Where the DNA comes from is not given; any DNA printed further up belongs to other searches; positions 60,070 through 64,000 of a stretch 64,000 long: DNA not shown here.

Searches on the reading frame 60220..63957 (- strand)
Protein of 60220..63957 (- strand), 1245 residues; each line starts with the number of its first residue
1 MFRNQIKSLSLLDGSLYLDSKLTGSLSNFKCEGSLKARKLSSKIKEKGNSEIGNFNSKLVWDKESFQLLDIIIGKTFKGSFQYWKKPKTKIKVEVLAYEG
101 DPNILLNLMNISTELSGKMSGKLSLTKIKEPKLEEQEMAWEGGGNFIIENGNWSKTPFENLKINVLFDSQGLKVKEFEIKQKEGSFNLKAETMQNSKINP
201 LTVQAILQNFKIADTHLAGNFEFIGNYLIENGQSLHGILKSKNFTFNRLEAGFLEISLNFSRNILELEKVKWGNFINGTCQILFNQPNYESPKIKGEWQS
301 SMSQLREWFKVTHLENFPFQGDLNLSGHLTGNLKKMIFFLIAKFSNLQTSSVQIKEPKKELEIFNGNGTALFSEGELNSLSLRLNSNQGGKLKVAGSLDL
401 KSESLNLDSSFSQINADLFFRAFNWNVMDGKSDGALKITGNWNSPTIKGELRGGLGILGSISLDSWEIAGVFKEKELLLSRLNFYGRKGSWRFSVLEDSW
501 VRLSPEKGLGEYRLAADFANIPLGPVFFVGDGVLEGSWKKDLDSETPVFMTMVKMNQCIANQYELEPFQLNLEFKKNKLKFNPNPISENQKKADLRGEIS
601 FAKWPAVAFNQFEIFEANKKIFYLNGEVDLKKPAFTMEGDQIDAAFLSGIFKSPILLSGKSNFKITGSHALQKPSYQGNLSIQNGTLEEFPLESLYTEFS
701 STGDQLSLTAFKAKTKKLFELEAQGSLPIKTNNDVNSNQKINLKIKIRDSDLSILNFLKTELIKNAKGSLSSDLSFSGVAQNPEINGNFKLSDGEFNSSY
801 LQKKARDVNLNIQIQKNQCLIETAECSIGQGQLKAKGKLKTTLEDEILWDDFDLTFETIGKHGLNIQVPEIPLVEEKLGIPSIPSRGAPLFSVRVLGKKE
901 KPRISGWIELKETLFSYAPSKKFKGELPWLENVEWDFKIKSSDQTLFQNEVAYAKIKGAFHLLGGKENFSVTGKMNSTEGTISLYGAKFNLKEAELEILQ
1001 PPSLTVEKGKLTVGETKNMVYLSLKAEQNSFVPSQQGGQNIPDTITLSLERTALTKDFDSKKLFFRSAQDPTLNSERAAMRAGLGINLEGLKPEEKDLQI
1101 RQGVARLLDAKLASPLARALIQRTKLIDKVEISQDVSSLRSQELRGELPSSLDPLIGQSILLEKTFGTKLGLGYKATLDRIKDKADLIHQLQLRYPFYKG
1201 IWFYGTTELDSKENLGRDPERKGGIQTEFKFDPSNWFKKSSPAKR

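Call 20: search_protein_families(library=pfam, proteins=[window:60220-63957:-], max_evalue=0.001)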
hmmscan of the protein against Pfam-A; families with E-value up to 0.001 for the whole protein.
window:60220-63957:- (1245 aa): 1 family
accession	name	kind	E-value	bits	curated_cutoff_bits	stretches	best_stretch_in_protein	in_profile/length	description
PF04357.19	TamB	-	1.4e-15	57.9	22.4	2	622-798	13-177/381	TamB, inner membrane protein subunit of TAM complex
